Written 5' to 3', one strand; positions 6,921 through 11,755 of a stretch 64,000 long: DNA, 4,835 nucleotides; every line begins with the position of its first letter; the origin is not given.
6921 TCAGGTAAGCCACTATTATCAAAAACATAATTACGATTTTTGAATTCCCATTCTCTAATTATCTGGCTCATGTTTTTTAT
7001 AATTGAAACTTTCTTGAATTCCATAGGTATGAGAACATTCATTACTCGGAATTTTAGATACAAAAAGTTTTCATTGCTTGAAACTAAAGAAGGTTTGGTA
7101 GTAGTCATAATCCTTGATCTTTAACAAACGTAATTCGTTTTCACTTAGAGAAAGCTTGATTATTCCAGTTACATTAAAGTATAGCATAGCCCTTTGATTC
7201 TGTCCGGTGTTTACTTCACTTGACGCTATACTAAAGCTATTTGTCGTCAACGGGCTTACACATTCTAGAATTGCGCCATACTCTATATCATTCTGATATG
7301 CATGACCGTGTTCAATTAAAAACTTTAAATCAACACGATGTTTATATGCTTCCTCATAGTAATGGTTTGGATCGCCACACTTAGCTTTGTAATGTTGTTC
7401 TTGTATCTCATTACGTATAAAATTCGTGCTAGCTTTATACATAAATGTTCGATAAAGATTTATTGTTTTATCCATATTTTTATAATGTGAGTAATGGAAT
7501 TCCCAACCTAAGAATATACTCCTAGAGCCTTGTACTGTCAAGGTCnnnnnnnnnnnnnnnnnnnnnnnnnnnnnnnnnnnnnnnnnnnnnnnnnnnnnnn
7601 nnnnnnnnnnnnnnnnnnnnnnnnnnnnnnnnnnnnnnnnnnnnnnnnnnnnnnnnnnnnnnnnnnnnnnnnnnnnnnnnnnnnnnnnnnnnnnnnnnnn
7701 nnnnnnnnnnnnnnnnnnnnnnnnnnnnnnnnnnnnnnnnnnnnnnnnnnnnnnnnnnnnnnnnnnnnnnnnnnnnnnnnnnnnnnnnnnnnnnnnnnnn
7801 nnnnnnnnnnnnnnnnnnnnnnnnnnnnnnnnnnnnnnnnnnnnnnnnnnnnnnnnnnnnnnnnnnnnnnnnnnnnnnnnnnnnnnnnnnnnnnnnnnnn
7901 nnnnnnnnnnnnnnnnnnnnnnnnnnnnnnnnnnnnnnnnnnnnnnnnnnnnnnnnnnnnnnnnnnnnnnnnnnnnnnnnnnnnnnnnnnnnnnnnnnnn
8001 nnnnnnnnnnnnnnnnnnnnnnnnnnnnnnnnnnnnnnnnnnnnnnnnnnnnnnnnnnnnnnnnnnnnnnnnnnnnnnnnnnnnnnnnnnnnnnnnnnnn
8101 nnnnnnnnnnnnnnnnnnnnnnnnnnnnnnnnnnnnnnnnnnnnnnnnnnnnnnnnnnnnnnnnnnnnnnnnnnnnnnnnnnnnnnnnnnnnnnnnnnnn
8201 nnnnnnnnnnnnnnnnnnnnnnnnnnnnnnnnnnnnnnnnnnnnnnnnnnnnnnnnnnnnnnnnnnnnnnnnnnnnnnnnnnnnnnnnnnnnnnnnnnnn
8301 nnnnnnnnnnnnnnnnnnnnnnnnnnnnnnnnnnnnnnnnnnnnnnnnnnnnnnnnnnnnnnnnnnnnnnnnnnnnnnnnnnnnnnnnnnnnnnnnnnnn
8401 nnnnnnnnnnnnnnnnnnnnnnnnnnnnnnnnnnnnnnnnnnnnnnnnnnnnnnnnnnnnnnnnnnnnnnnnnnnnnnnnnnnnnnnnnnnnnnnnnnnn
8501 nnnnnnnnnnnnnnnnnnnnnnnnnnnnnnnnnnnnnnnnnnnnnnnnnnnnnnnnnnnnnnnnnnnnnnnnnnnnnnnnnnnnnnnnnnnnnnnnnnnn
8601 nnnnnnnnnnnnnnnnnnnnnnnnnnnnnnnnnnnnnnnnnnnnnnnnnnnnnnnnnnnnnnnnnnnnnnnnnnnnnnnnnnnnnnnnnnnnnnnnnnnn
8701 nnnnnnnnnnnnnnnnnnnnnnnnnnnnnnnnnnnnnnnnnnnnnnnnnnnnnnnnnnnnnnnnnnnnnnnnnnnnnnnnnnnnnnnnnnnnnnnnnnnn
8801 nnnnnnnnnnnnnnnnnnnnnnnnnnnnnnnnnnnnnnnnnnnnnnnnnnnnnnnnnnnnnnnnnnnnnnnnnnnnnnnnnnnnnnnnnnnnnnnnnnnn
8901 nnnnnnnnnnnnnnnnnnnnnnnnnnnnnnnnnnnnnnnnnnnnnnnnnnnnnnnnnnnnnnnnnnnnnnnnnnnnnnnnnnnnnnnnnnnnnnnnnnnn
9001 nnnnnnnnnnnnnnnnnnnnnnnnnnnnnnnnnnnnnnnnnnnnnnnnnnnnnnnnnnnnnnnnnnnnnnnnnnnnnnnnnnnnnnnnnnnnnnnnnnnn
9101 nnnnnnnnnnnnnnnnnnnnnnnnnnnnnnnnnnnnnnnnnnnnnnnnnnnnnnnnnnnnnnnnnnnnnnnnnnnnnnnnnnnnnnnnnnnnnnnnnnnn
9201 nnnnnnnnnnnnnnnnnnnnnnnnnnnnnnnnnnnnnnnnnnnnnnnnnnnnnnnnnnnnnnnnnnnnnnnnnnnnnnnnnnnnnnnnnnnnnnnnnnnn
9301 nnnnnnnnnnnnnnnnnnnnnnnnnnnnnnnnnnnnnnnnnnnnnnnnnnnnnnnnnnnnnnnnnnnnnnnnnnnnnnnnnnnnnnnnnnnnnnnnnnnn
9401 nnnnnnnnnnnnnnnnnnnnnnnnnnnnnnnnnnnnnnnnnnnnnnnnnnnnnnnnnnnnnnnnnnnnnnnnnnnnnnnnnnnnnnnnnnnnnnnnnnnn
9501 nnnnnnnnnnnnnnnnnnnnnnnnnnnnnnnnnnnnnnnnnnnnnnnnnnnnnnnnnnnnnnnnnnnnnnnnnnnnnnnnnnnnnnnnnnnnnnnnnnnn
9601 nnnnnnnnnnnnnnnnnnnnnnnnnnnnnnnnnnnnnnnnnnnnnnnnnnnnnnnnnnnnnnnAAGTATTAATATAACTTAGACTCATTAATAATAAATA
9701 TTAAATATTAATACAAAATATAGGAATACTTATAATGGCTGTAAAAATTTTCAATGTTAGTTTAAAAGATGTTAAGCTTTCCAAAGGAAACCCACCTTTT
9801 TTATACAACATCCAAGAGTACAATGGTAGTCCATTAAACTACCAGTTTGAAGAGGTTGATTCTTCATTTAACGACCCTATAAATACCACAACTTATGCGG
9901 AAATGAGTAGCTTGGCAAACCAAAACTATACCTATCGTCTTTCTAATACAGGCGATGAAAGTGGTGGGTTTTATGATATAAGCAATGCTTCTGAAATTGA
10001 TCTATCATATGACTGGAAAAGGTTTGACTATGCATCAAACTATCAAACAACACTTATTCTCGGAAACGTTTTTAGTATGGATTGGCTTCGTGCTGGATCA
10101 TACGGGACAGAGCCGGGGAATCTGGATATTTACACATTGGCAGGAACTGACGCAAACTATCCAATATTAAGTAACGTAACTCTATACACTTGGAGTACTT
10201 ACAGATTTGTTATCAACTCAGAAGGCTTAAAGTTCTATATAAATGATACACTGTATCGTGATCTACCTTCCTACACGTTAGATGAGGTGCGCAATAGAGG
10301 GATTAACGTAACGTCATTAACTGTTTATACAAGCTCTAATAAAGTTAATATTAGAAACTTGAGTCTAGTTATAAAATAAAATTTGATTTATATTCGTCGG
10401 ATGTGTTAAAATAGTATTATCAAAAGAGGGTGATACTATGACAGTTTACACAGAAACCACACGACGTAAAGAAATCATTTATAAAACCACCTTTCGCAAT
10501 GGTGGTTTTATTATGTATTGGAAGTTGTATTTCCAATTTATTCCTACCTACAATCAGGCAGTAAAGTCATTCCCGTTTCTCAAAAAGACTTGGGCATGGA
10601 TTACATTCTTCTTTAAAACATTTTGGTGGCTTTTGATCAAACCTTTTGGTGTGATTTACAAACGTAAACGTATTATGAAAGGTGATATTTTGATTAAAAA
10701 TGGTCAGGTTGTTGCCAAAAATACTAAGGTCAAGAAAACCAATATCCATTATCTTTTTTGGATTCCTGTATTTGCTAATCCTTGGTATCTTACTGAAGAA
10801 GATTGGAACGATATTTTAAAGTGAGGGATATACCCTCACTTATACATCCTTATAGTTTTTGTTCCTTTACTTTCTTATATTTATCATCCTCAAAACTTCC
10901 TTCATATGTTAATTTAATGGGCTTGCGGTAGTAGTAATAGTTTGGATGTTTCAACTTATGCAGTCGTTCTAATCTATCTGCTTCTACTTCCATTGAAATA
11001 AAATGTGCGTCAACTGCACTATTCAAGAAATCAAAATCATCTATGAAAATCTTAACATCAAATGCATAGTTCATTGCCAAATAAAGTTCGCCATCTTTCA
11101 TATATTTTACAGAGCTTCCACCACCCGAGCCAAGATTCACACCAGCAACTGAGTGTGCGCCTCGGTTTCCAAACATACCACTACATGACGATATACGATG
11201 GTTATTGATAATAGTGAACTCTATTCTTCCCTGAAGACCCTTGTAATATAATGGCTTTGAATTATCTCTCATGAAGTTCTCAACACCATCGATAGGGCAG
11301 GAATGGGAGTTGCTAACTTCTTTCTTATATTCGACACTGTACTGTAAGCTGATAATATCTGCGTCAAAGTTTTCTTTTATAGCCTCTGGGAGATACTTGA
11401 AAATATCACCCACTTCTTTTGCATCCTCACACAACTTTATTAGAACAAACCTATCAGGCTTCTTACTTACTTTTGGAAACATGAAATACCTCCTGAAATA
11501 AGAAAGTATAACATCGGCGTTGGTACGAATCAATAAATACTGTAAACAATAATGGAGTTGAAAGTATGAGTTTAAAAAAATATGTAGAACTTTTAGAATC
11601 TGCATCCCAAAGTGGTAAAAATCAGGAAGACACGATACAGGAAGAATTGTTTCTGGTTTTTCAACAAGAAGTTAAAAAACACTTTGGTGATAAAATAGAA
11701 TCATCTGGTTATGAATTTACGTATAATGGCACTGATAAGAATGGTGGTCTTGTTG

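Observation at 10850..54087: The same motif is grafted onto at least 12 more proteins of very different size scattered through the window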

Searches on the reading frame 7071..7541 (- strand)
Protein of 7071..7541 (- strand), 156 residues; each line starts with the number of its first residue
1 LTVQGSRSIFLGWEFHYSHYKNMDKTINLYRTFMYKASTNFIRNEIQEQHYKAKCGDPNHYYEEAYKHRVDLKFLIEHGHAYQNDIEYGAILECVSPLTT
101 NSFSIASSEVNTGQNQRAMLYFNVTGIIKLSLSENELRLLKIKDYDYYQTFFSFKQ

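Call 66: search_protein_families(library=pfam, proteins=[window:7071-7541:-], max_evalue=1)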
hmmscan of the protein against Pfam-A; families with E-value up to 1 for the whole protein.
window:7071-7541:- (156 aa): 1 family
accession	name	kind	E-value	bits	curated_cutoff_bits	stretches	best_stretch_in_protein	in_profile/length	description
PF17596.7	DUF5492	-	0.75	10.6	27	1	15-51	17-54/80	Family of unknown function (DUF5492)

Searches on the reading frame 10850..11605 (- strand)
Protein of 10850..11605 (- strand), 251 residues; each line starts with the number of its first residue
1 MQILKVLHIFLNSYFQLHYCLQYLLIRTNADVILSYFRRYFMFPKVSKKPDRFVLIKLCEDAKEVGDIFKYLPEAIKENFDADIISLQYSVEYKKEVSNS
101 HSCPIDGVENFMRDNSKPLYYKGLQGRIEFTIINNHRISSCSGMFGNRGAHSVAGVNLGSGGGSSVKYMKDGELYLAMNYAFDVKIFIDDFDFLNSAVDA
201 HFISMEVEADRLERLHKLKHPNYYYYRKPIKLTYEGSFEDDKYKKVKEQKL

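Call 7: search_protein_families(library=phrogs, proteins=[window:10850-11605:-], max_evalue=0.01)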
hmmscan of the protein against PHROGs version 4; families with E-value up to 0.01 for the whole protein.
window:10850-11605:- (251 aa): 1 family
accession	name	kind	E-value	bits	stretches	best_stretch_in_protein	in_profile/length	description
phrog_12523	-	unknown function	5.3e-06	27.6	1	82-165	91-179/197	-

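Call 58: search_protein_families(library=pfam, proteins=[window:10850-11605:-], max_evalue=0.05)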
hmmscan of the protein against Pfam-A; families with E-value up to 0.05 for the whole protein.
window:10850-11605:- (251 aa): 0 families
